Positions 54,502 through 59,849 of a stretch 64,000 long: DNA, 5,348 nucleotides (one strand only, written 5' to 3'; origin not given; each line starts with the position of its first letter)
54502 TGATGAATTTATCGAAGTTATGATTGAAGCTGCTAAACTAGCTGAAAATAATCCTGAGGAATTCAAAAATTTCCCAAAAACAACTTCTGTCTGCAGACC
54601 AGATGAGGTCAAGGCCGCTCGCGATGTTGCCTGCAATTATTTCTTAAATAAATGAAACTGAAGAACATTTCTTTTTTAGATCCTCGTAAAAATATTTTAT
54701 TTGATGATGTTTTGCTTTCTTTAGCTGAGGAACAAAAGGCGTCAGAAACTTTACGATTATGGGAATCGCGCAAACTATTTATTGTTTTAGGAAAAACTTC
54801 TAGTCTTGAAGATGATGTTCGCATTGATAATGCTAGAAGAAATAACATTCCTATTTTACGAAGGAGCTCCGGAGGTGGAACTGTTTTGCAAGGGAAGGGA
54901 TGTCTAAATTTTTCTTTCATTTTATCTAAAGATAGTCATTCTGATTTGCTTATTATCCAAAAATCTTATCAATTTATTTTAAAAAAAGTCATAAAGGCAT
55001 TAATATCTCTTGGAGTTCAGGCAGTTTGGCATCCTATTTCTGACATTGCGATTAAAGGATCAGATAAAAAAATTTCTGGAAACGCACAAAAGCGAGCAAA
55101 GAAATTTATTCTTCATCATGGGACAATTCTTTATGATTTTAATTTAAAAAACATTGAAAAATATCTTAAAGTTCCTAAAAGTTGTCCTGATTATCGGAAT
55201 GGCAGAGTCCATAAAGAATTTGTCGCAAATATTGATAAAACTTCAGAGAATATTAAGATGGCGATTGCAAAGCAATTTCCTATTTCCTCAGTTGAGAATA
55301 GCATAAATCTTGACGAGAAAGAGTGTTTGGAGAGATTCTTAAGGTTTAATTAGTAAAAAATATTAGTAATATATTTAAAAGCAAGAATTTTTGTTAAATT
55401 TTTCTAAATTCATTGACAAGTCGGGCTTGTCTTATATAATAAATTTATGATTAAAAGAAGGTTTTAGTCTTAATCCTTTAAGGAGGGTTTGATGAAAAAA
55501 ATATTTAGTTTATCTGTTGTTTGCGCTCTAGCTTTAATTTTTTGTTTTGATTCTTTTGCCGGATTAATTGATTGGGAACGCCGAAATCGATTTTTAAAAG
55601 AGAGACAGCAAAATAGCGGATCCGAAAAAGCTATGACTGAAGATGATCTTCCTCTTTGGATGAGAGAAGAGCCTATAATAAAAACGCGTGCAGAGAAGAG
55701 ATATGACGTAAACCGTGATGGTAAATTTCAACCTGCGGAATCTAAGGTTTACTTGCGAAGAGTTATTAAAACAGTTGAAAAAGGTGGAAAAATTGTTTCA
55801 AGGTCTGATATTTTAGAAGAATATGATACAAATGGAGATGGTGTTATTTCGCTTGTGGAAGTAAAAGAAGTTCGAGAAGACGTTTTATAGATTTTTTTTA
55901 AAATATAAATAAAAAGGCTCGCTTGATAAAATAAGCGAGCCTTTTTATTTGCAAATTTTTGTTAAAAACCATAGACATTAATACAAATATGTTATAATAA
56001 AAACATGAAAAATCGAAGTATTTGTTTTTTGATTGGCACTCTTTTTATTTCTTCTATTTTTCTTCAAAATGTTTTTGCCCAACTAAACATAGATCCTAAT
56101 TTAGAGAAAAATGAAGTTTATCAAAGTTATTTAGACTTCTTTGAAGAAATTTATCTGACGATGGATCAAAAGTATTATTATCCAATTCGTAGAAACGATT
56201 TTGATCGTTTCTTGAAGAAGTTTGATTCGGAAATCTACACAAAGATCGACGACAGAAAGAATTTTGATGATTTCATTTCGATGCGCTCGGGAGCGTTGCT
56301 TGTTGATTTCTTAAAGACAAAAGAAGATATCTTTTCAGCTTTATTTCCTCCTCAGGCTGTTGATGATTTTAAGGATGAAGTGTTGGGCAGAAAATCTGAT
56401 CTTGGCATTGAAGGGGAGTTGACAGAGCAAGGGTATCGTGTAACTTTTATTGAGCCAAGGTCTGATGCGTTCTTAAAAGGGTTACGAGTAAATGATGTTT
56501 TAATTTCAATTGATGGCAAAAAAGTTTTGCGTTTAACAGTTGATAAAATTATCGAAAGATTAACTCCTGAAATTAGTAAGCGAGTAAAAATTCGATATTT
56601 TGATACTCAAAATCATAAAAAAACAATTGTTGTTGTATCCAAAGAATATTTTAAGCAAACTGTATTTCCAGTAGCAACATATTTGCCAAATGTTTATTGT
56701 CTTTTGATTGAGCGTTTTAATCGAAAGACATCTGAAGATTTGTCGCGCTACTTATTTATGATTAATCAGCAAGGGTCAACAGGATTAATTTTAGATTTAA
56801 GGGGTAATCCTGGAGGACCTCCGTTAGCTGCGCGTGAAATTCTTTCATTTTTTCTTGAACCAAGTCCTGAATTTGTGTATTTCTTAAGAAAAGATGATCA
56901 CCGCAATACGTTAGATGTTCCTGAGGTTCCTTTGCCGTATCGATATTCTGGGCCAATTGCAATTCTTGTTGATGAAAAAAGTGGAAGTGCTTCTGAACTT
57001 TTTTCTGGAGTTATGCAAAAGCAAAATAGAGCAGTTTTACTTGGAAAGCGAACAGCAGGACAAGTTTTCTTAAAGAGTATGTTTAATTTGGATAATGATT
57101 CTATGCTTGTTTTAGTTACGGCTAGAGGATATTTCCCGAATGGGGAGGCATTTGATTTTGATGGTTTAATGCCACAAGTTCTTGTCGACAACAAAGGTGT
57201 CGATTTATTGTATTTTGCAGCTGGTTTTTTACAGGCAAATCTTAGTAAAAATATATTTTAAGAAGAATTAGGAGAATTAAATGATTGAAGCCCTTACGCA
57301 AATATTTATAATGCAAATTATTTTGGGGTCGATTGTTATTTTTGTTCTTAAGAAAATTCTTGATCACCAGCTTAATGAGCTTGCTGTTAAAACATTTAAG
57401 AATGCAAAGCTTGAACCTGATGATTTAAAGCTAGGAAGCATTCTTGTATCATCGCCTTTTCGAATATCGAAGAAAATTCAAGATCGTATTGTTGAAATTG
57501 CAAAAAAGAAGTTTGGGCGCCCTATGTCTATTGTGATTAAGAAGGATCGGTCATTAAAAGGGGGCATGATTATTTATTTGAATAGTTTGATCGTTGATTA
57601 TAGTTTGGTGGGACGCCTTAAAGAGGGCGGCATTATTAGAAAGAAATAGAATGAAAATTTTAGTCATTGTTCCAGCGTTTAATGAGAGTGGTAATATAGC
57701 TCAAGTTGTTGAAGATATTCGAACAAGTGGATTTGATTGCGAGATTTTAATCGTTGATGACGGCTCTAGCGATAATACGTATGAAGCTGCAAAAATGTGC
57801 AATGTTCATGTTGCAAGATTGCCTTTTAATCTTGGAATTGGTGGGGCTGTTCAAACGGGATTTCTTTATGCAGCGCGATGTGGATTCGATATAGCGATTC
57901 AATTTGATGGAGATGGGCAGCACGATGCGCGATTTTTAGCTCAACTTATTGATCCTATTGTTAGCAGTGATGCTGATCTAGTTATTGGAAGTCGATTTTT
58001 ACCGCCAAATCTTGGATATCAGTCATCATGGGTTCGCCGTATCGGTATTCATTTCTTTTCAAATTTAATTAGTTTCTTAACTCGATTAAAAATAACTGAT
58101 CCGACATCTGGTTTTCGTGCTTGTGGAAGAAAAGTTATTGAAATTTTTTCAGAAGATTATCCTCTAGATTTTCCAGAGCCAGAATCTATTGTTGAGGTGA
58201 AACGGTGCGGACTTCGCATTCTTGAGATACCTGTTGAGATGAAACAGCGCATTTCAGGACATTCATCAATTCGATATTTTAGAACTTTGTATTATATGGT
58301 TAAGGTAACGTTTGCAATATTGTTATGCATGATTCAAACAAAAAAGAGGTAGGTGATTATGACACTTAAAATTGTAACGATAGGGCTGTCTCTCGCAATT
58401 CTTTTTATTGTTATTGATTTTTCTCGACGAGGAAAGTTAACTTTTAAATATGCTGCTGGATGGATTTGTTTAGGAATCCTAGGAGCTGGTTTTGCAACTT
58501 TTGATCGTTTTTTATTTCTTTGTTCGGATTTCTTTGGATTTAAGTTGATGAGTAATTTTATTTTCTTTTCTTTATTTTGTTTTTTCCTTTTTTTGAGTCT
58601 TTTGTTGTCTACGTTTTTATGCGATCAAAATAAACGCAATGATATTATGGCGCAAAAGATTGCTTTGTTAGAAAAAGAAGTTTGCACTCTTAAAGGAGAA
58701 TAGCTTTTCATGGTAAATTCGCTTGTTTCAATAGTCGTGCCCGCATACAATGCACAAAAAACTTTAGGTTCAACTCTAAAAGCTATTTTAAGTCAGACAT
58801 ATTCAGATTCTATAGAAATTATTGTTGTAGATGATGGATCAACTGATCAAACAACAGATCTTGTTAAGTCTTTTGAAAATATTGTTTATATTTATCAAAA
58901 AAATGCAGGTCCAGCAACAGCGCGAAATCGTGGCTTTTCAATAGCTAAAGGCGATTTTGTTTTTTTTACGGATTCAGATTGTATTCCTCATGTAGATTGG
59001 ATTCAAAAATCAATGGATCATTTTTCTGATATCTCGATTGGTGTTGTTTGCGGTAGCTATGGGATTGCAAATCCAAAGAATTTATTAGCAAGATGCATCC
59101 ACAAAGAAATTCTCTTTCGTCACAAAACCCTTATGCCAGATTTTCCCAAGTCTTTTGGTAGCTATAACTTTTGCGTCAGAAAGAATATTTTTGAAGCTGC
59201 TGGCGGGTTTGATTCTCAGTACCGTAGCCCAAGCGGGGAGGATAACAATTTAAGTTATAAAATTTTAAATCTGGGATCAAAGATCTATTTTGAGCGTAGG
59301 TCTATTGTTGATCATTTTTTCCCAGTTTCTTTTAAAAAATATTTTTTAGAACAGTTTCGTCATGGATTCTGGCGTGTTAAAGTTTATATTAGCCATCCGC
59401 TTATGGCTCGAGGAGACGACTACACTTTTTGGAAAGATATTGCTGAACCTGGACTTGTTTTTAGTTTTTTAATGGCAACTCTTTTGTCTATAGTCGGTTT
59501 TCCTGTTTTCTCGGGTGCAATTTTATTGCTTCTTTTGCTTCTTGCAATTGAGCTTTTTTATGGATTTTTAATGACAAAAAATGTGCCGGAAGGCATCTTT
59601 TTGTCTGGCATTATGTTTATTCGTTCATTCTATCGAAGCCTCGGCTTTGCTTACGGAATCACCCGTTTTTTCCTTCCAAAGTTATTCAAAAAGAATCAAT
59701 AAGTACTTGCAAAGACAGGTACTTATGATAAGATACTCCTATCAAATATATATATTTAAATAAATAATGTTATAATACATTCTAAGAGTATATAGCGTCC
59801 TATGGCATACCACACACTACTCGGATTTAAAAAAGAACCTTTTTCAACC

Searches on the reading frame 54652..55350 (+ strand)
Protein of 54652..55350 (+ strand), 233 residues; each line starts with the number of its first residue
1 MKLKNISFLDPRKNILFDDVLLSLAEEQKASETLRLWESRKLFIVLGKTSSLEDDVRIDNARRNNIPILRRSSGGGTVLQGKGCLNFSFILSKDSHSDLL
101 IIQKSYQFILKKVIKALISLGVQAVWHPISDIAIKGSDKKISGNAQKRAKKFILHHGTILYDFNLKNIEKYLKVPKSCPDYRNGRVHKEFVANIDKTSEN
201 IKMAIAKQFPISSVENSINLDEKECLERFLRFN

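Call 58: search_protein_families(library=pfam, proteins=[window:54652-55350:+], max_evalue=0.0001)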
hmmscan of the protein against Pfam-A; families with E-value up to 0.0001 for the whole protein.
window:54652-55350:+ (233 aa): 2 families
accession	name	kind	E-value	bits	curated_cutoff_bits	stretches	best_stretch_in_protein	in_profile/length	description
PF21948.1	LplA-B_cat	-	5.2e-40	138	27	1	10-207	1-192/200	Lipoyl protein ligase A/B catalytic domain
PF03099.24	BPL_LplA_LipB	-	3.6e-09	37.1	21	1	51-164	11-133/133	Biotin/lipoate A/B protein ligase family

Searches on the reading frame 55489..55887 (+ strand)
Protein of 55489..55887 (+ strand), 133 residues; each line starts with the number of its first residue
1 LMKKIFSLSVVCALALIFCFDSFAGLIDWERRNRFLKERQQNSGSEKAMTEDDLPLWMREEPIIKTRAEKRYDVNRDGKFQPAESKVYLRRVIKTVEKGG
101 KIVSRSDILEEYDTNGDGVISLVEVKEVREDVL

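Call 58: search_protein_families(library=pfam, proteins=[window:55489-55887:+], max_evalue=0.0001)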
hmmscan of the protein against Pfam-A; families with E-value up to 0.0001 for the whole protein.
window:55489-55887:+ (133 aa): 4 families
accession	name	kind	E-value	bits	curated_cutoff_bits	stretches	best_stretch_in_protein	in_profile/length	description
PF00036.39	EF-hand_1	-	1.3e-06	27.9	25.4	0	107-128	4-25/29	EF hand domain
PF13202.12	EF-hand_5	-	8.7e-06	25.4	25.9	0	107-124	3-20/25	EF hand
PF13499.12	EF-hand_7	-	1.2e-05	26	30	1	70-127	9-64/67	EF-hand domain pair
PF13405.12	EF-hand_6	-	3.8e-05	23.5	25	0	108-127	5-24/30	EF-hand domain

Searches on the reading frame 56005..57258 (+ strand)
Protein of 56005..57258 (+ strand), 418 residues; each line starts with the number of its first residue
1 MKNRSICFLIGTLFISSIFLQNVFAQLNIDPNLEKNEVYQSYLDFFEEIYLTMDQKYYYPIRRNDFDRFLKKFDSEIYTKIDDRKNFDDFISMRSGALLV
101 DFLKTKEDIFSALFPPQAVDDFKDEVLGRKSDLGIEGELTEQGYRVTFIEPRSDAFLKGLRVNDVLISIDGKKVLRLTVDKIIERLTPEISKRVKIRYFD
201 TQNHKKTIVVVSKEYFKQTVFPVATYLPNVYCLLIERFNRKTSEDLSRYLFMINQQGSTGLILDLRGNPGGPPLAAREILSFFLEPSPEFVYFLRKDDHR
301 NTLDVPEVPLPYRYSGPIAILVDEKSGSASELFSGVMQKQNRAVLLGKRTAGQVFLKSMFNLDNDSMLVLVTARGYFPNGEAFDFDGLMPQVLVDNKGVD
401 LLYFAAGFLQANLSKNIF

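Call 58: search_protein_families(library=pfam, proteins=[window:56005-57258:+], max_evalue=0.0001)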
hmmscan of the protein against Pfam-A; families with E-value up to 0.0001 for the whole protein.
window:56005-57258:+ (418 aa): 2 families
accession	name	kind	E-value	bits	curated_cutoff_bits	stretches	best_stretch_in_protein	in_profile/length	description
PF03572.23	Peptidase_S41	-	3.6e-33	114.9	24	1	234-392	6-163/165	Peptidase family S41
PF00595.29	PDZ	-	9.5e-05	23.1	23.2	0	133-188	18-71/81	PDZ domain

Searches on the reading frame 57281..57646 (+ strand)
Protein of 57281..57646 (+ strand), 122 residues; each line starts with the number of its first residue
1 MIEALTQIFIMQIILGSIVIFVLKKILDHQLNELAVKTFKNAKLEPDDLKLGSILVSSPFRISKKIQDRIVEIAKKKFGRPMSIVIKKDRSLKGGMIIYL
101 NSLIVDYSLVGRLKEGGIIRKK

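Call 58: search_protein_families(library=pfam, proteins=[window:57281-57646:+], max_evalue=0.0001)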
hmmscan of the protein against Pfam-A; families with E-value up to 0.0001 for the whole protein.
window:57281-57646:+ (122 aa): 1 family
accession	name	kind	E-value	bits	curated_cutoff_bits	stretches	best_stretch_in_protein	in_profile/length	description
PF00213.23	OSCP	-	3.2e-08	34.3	22.3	1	53-114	104-166/172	ATP synthase delta (OSCP) subunit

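Call 59: search_protein_families(library=ncbifam, proteins=[window:57281-57646:+], max_evalue=0.001)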
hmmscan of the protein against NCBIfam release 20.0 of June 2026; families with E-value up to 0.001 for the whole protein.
window:57281-57646:+ (122 aa): 6 families
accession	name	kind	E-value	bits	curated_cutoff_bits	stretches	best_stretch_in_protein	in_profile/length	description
NF004402.0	PRK05758.2-2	equivalog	2.9e-08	34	115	1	46-114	103-171/179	F0F1 ATP synthase subunit delta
NF009967.0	PRK13430.1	equivalog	2.3e-06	27.1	200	1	56-115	205-264/271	F0F1 ATP synthase subunit delta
NF009969.0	PRK13434.1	equivalog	1.1e-05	25.4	179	1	55-115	108-168/186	F0F1 ATP synthase subunit delta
NF004404.0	PRK05758.2-5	equivalog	0.00016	21.8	221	1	51-114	106-169/177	F0F1 ATP synthase subunit delta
NF004401.0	PRK05758.2-1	equivalog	0.00023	21.4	116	1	54-114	110-171/178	F0F1 ATP synthase subunit delta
TIGR01145.1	ATP_synt_delta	equivalog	0.00023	21.4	57.5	1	53-114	104-166/172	ATP synthase F1 subunit delta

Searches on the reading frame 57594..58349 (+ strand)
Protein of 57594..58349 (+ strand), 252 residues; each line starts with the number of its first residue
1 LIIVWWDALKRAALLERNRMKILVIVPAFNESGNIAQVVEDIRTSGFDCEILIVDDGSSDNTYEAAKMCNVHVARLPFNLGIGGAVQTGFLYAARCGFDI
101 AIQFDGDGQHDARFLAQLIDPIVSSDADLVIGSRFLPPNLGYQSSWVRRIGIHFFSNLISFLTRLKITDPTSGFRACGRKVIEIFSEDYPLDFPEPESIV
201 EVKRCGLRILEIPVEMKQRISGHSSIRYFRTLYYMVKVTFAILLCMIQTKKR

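Call 58: search_protein_families(library=pfam, proteins=[window:57594-58349:+], max_evalue=0.0001)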
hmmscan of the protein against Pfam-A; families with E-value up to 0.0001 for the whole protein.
window:57594-58349:+ (252 aa): 1 family
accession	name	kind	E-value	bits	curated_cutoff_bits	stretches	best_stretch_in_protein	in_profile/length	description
PF00535.33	Glycos_transf_2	-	3.5e-24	86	23.3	1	24-182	2-164/168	Glycosyl transferase family 2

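Call 59: search_protein_families(library=ncbifam, proteins=[window:57594-58349:+], max_evalue=0.001)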
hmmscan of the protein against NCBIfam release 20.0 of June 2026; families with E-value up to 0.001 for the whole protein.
window:57594-58349:+ (252 aa): 14 families
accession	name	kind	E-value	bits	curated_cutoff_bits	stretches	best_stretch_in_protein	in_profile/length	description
NF058614.1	PPMAGASynPpgS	equivalog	2.3e-32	112.2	370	1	23-186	3-166/226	polyprenyl-phospho-N-acetylgalactosaminyl synthase PpgS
TIGR04182.1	glyco_TIGR04182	equivalog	5.6e-22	78.5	325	1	22-222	2-196/293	S-layer glycoprotein N-glycosyltransferase AglJ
NF041391.1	DPhHxTase_Halo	equivalog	2.7e-11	42.9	375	1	28-219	3-186/213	dolichyl-phosphate hexose transferase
NF047588.1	GlcsyltransPgfSStrep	equivalog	7.4e-10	38.5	500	1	20-185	1-167/308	glycosyltransferase PgfS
TIGR03937.1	PgaC_IcaA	equivalog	5.4e-09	35.5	422.3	1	18-164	43-189/407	poly-beta-1,6-N-acetyl-D-glucosamine synthase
TIGR04283.1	glyco_like_mftF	equivalog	1.9e-08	34.2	182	1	24-75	3-55/221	TIGR04283 family arsenosugar biosynthesis glycosyltransferase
NF007986.1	PRK10714.1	equivalog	2.1e-08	33.6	529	1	21-237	7-221/316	undecaprenyl-phosphate 4-deoxy-4-formamido-L-arabinose transferase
NF010496.0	PRK13915.1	equivalog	5.6e-07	28.9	262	1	17-73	28-88/307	glucosyl-3-phosphoglycerate synthase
TIGR03965.1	mycofact_glyco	equivalog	6.3e-07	28.6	280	1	12-138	67-194/467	mycofactocin biosynthesis glycosyltransferase MftF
NF047683.1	TeichurnBiosyTuaG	equivalog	3.6e-05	23.5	400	1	17-74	3-61/252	teichuronic acid biosynthesis protein TuaG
TIGR03469.1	HpnB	hypoth_equivalog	3.7e-05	22.9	379.25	1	19-129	43-167/386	hopene-associated glycosyltransferase HpnB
NF045692.1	OglycostaseCruG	equivalog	3.7e-05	22.8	600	1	21-130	42-160/386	2'-O-glycosyltransferase CruG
TIGR01556.1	rhamnosyltran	subfamily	0.0001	21.6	200.55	1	48-142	21-119/281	rhamnosyltransferase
NF007482.0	PRK10073.1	equivalog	0.00015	20.9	423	1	19-72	5-59/334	glycosyltransferase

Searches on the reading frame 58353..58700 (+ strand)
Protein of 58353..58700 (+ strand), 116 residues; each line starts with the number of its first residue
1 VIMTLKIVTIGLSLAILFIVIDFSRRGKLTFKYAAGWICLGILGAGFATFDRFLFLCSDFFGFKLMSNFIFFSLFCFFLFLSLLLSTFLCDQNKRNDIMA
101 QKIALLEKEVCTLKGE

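Call 58: search_protein_families(library=pfam, proteins=[window:58353-58700:+], max_evalue=0.0001)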
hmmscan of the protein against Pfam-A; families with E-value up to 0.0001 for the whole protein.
window:58353-58700:+ (116 aa): 1 family
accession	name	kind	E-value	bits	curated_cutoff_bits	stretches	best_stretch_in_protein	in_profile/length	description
PF10066.14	DUF2304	-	4.3e-17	62.7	25.5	1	5-109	2-106/106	Uncharacterized conserved protein (DUF2304)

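Call 59: search_protein_families(library=ncbifam, proteins=[window:58353-58700:+], max_evalue=0.001)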
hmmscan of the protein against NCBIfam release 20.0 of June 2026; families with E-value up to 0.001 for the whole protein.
window:58353-58700:+ (116 aa): 0 families

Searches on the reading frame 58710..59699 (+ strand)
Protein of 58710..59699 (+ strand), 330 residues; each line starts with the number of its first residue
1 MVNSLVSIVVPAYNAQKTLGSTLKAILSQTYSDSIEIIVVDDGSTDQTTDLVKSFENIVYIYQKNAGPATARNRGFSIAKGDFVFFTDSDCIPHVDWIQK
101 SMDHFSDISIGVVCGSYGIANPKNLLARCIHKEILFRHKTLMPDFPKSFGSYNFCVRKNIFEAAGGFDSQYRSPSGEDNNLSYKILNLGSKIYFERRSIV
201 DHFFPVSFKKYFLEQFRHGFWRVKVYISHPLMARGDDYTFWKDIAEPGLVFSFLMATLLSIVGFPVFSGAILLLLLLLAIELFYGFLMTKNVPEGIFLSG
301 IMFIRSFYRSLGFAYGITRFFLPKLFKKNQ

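Call 58: search_protein_families(library=pfam, proteins=[window:58710-59699:+], max_evalue=0.0001)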
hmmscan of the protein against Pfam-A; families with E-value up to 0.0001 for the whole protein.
window:58710-59699:+ (330 aa): 4 families
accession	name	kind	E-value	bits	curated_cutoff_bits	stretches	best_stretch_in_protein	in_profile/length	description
PF00535.33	Glycos_transf_2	-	3.1e-33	115.5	23.3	1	7-130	1-128/168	Glycosyl transferase family 2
PF13641.12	Glyco_tranf_2_3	-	2.6e-21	77.1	27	1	6-217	3-226/230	Glycosyltransferase like family 2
PF10111.15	Glyco_tranf_2_2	-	1.8e-19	70.7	27.3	1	7-102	1-103/276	Glycosyltransferase like family 2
PF13506.12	Glyco_transf_21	-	1.5e-05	24.9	21.7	1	74-217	24-171/174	Glycosyl transferase family 21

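Call 59: search_protein_families(library=ncbifam, proteins=[window:58710-59699:+], max_evalue=0.001)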
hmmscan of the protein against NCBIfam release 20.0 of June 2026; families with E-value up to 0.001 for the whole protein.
window:58710-59699:+ (330 aa): 29 families (the best 25 are shown)
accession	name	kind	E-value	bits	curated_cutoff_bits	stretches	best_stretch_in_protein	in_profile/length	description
NF041875.1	EPS_EpsD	equivalog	1.1e-33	117.1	370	1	6-230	1-235/325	exopolysaccharide biosynthesis glycosyltransferase EpsD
TIGR03965.1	mycofact_glyco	equivalog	1e-32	113.6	280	1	6-264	76-335/467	mycofactocin biosynthesis glycosyltransferase MftF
NF007482.0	PRK10073.1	equivalog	1.2e-21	77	423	1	4-90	6-95/334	glycosyltransferase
TIGR04283.1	glyco_like_mftF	equivalog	2.2e-20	73.2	182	1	6-194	1-178/221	TIGR04283 family arsenosugar biosynthesis glycosyltransferase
NF047683.1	TeichurnBiosyTuaG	equivalog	1.8e-19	70.4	400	1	3-118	5-124/252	teichuronic acid biosynthesis protein TuaG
TIGR03937.1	PgaC_IcaA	equivalog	4e-18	65.5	422.3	1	5-217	46-265/407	poly-beta-1,6-N-acetyl-D-glucosamine synthase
NF038302.1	EPS_HpsE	equivalog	6.7e-18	64.7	300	1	7-104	4-110/307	hormogonium polysaccharide biosynthesis glycosyltransferase HpsE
NF041394.1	GtaseAglG_Halo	equivalog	7.5e-15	55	440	1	6-178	3-184/304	glucosyl-dolichyl phosphate glucuronosyltransferase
NF050050.1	ProtGlycPglI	equivalog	2.2e-12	47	500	1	5-90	3-93/306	GalNAc(5)-diNAcBac-PP-undecaprenol beta-1,3-glucosyltransferase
TIGR04242.1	nodulat_NodC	equivalog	3.2e-12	46.1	550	1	6-131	50-183/395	chitooligosaccharide synthase NodC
NF053739.1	GlytfEpsEBac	equivalog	1e-11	44.4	450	1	6-193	3-193/265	glycosyltransferase EpsE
NF038299.1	EPS_HpsN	equivalog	1.8e-11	43.6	425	1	5-115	2-117/317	hormogonium polysaccharide biosynthesis glycosyltransferase HpsN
TIGR03111.1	glyc2_xrt_Gpos1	hypoth_equivalog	2.6e-11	43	363.95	1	6-132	51-182/439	TIGR03111 family XrtG-associated glycosyltransferase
NF010496.0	PRK13915.1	equivalog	2.8e-10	39.8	262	1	5-92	32-128/307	glucosyl-3-phosphoglycerate synthase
TIGR03469.1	HpnB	hypoth_equivalog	7.5e-10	38.4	379.25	1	6-57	46-97/386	hopene-associated glycosyltransferase HpnB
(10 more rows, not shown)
